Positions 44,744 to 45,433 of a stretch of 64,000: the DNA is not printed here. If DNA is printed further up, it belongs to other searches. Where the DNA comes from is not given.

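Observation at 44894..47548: Candidate undescribed multi-gene abortive-infection system: orf129 - orf148(TM) - fragment - AIPR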

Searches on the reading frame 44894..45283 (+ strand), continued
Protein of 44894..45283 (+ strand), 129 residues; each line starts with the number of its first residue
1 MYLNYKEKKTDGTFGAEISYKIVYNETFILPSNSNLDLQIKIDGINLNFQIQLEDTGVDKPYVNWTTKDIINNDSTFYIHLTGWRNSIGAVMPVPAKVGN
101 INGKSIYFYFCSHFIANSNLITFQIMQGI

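Call 66: search_solved_structures(query=A1, max_evalue=0.1, show_alignments=1)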
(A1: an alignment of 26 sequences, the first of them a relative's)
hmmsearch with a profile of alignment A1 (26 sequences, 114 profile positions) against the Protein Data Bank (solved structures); distinct sequences matched with E-value up to 0.1: 1.
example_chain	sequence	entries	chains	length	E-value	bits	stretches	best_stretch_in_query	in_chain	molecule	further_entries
9n30_A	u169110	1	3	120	0.0056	19.6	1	3-70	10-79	LM2379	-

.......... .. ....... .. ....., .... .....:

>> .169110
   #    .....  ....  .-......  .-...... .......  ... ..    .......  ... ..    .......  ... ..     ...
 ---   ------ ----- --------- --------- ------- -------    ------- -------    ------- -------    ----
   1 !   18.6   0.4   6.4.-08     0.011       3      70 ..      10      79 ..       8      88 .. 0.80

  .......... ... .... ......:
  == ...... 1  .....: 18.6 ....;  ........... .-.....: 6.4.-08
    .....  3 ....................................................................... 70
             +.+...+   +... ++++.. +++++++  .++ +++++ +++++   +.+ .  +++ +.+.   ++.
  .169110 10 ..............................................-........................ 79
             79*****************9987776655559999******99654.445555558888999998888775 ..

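Call 67: fold_search(model_id=the predicted structure, library=viral)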
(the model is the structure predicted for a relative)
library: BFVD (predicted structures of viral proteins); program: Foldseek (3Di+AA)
matches with E <= 10: 750; with E <= 0.001: 1
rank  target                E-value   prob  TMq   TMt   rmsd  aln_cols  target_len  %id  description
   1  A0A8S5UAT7            2.3e-06  1.00  0.63  0.67   3.3       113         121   17  Uncharacterized protein [Siphoviridae sp. ctlIg4]
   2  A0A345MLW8            1.9e-02  0.91  0.31  0.40  11.8       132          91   14  (no name in the UniProt tables at hand)
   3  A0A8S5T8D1            6.9e-02  0.14  0.19  0.17  14.8       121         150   14  Uncharacterized protein [Podoviridae sp. ctU557]
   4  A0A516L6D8            1.0e-01  0.21  0.23  0.23  13.0       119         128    9  (no name in the UniProt tables at hand)
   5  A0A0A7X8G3            1.4e-01  0.30  0.28  0.11  14.0       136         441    5  Uncharacterized protein [Escherichia phage Bp4]
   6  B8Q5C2                1.5e-01  0.20  0.25  0.12  17.1       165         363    9  (no name in the UniProt tables at hand)
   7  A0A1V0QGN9            1.6e-01  0.11  0.18  0.08  17.8       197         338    8  SWPV2-ORF261 [Shearwaterpox virus]
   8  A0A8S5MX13            1.9e-01  0.25  0.23  0.17  16.4       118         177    9  Uncharacterized protein [Myoviridae sp. ct3wi9]
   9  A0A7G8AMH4            2.4e-01  0.47  0.35  0.27   9.5       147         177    7  (no name in the UniProt tables at hand)
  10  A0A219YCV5            2.5e-01  0.69  0.43  0.18  13.6       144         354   12  Tail fiber protein [Aeromonas phage 65.2]
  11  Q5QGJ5                2.5e-01  0.20  0.26  0.10  14.7       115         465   13  (no name in the UniProt tables at hand)
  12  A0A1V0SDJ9            2.5e-01  0.10  0.22  0.21  11.9       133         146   17  Uncharacterized protein [Indivirus ILV1]
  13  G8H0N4                2.6e-01  0.14  0.23  0.14  12.1       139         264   12  Protein UL112 [macacine betaherpesvirus 8]
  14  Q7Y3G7                2.8e-01  0.07  0.16  0.09  17.1       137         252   14  Lysozyme inhibitor LprI-like N-terminal domain-containing protein [Escherichia phage RB49]
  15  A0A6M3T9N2            2.8e-01  0.04  0.14  0.07  29.1       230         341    8  (no name in the UniProt tables at hand)
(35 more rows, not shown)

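Call 71: search_protein_families(library=pfam, proteins=[L007:6338-6697:+, L013:6348-6647:+, L015:600-986:+, L097:2064-2330:+, L098:1582-1917:+, L097:2346-3098:+], max_evalue=10)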
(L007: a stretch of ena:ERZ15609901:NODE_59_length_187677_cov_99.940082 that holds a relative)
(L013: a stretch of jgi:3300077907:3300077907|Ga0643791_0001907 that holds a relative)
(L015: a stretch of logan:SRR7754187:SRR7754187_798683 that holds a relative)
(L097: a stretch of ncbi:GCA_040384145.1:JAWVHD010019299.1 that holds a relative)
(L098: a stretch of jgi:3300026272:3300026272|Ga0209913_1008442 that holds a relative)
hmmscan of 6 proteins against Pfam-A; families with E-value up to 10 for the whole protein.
L007:6338-6697:+ (119 aa): 0 families

L013:6348-6647:+ (99 aa): 0 families

L015:600-986:+ (128 aa): 5 families
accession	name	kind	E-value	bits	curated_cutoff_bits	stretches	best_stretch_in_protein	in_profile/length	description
PF04143.19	Sulf_transp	-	0.005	16.9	27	1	20-101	123-200/310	Sulphur transport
PF14248.12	DUF4345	-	0.016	15.6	26.5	1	79-114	46-81/119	Domain of unknown function (DUF4345)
PF19880.4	DUF6353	-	0.029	14.3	25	1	36-99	25-89/253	Family of unknown function (DUF6353)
PF17511.7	Mobilization_B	-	0.041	14.7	27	1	16-107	36-124/136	Mobilization protein B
PF07098.16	DUF1360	-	0.097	13.1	21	1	60-123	31-95/102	Protein of unknown function (DUF1360)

L097:2064-2330:+ (88 aa): 3 families
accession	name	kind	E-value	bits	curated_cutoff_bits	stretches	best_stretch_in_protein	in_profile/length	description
PF16028.10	SLC3A2_N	-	0.049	13.7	27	1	25-53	31-59/77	Solute carrier family 3 member 2 N-terminus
PF11174.13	DUF2970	-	1.5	9.1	27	1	26-50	26-51/56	Protein of unknown function (DUF2970)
PF05808.16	Podoplanin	-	7.1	7.4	30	1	15-51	90-126/135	Podoplanin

L098:1582-1917:+ (111 aa): 0 families

L097:2346-3098:+ (250 aa): 1 family
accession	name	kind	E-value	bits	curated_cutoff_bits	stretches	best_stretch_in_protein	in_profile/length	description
PF21097.3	SR_plectin_7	-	0.0078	17.1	27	1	84-141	30-87/116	Spectrin repeat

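Call 80: search_protein_families(library=padloc, proteins=[L007:2928-3278:+, L007:3546-5054:+, L007:5026-5985:+, L007:6824-7567:+, L007:7669-8670:+, L007:8715-9653:+, L007:9797-10312:+, L007:10319-11275:+, L007:11443-12318:+, L013:7499-8803:+], max_evalue=0.001)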
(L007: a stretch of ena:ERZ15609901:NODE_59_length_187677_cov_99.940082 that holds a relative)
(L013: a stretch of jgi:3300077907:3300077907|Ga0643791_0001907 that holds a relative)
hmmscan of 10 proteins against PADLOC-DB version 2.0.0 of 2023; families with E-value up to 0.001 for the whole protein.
L007:2928-3278:+ (116 aa): 2 families
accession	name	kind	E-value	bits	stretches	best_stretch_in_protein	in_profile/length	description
PDLC04110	PD-T7-5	-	5e-19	66.6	1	1-113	224-341/346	-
PDLC04073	PD-T7-1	-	1.7e-06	25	1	2-80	332-417/452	-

L007:3546-5054:+ (502 aa): 31 families (the best 25 are shown)
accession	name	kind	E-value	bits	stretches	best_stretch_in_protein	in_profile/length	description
PDLC03227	MTase_II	-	2e-171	569.2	1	4-490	4-485/494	Type II methyltransferase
PDLC03359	MTase_II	-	2.2e-134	447.6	1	1-489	9-512/840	Type II methyltransferase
PDLC03338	MTase_II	-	1.1e-39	134.6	1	130-479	241-585/604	Type II methyltransferase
PDLC03237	MTase_II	-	6.3e-26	88.6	2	164-475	282-587/1036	Type II methyltransferase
PDLC04134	mad2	-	2.7e-24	83.8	1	24-250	267-454/492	mads_2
PDLC03267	MTase_II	-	4.9e-21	73.2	1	18-285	4-264/539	Type II methyltransferase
PDLC03248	MTase_II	-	1.1e-20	71.9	1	21-251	3-207/521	Type II methyltransferase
PDLC03331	MTase_II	-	7.3e-16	55.9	1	19-237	21-224/541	Type II methyltransferase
PDLC03335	MTase_II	-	4e-15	53.5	1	19-251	71-313/607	Type II methyltransferase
PDLC03347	MTase_II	-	1.1e-13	48.8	1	131-249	89-210/488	Type II methyltransferase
PDLC03356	MTase_II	-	2.2e-11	41.3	1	19-336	102-389/545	Type II methyltransferase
PDLC03258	MTase_II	-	2.7e-11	41.2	1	20-232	15-195/366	Type II methyltransferase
PDLC03719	oMTase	-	1.9e-10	38.3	1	20-244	18-217/387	orphan methyltransferase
PDLC03282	MTase_II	-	2.2e-10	38.4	1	125-226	73-173/386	Type II methyltransferase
PDLC03366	MTase_II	-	7.6e-10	36.1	1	20-243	15-225/568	Type II methyltransferase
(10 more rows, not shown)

L007:5026-5985:+ (319 aa): 4 families
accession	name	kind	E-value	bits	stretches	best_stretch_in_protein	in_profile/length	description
PDLC03359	MTase_II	-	1.3e-127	425.2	1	9-318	530-839/840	Type II methyltransferase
PDLC03420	REase_II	-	2.7e-127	422.3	1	9-318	6-315/317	Type II restriction enzyme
PDLC03412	REase_II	-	2.2e-49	166.5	1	3-315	9-322/324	Type II restriction enzyme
PDLC03589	REase_II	-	1.2e-12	45.5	1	158-309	186-347/364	Type II restriction enzyme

L007:6824-7567:+ (247 aa): 3 families
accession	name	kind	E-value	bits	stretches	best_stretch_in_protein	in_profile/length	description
PDLC04132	HNH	-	1.4e-22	78.1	1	108-244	133-274/286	-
PDLC03546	HNH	-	1.1e-19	68.6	1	115-239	145-273/282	Type II restriction enzyme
PDLC03529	REase_II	-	3.8e-14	50.7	1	126-245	266-383/389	Type II restriction enzyme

L007:7669-8670:+ (333 aa): 0 families

L007:8715-9653:+ (312 aa): 1 family
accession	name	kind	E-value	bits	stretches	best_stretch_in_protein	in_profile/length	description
PDLC00350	PtuB1|PtuB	-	0.00016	19.7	1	44-99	48-102/224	Unknown function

L007:9797-10312:+ (171 aa): 0 families

L007:10319-11275:+ (318 aa): 3 families
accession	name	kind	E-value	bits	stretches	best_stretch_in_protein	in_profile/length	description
PDLC04132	HNH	-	2e-31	107.2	1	177-317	132-273/286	-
PDLC03546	HNH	-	1.8e-21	74.4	1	192-317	146-278/282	Type II restriction enzyme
PDLC03529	REase_II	-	1.8e-15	55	1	218-313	284-378/389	Type II restriction enzyme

L007:11443-12318:+ (291 aa): 3 families
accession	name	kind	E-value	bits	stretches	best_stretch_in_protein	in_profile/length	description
PDLC03973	UzuA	-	5.9e-79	263.5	1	8-291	3-278/278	-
PDLC03974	UzuA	-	2.3e-38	130.4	1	28-291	56-310/310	-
PDLC03701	HEase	-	0.00017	19.5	1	195-289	3-91/271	homing endonuclease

L013:7499-8803:+ (434 aa): 1 family
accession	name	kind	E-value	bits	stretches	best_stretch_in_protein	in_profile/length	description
PDLC05049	PDC-S59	-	6.3e-69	231.1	1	4-420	5-405/428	-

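Call 81: search_protein_families(library=pfam, proteins=[L007:7669-8670:+, L007:8715-9653:+, L007:9797-10312:+, L007:11443-12318:+, L013:7499-8803:+, L013:8998-9690:+, L013:5687-5950:+, L097:3099-4421:-, L097:4576-5778:-, L098:341-697:-], max_evalue=0.01)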
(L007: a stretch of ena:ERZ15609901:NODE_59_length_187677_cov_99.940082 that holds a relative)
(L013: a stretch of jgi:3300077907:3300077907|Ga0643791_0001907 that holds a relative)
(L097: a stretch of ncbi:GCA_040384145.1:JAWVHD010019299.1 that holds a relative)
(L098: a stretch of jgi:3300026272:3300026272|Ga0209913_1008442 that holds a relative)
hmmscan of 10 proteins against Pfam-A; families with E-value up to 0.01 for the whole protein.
L007:7669-8670:+ (333 aa): 0 families

L007:8715-9653:+ (312 aa): 1 family
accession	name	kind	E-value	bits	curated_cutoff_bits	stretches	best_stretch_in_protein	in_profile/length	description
PF13395.12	HNH_4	-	0.0022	18.3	22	1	48-98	1-50/54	HNH endonuclease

L007:9797-10312:+ (171 aa): 0 families

L007:11443-12318:+ (291 aa): 0 families

L013:7499-8803:+ (434 aa): 0 families

L013:8998-9690:+ (230 aa): 0 families

L013:5687-5950:+ (87 aa): 0 families

L097:3099-4421:- (440 aa): 1 family
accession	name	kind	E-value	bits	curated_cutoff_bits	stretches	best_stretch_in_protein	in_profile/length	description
PF05707.18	Zot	-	4.6e-10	39.7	20.3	1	117-191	81-154/197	Zonular occludens toxin (Zot)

L097:4576-5778:- (400 aa): 0 families

L098:341-697:- (118 aa): 0 families

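Call 82: search_protein_families(library=padloc, alignment_id=A1, max_evalue=0.01)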
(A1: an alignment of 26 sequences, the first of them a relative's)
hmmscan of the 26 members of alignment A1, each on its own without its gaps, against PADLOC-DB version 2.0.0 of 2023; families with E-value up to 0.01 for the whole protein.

A. member 1, P0001 (129 aa): 0 families

B. families by the number of members that match (of 26 scanned): 0 families

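Call 93: search_protein_families(library=phrogs, alignment_id=A1, max_evalue=0.01)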
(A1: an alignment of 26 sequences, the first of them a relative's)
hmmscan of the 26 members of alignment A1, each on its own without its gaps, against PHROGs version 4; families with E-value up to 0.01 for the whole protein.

A. member 1, P0001 (129 aa): 1 family
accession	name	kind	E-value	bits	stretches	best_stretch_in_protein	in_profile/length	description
phrog_32866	-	unknown function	0.0013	19.6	1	28-126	32-127/129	-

B. families by the number of members that match (of 26 scanned): 2 families
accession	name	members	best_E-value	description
phrog_35122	-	10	2e-07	-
phrog_32866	-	6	6.4e-20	-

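Call 96: find_related_loci(query=P0130, collection=viral_contigs, flank=6000)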
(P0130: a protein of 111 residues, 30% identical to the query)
Query P0130 (111 aa) in viral_contigs; peptide patterns used: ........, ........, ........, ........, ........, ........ (x = any residue, [..] = any of these).
8 stretches matched a pattern, but none encodes a relative of the query by tblastn (E <= 1e-3).

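Call 97: find_related_loci(query=P0131, collection=viral_contigs, flank=6000)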
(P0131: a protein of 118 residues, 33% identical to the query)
Query P0131 (118 aa) in viral_contigs; peptide patterns used: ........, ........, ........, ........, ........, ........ (x = any residue, [..] = any of these).
8 stretches matched a pattern, but none encodes a relative of the query by tblastn (E <= 1e-3).

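Call 98: find_related_loci(query=P0134, collection=viral_contigs, flank=6000)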
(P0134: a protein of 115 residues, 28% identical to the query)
Query P0134 (115 aa) in viral_contigs; peptide patterns used: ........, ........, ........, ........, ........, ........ (x = any residue, [..] = any of these).
125 stretches matched a pattern, but none encodes a relative of the query by tblastn (E <= 1e-3).
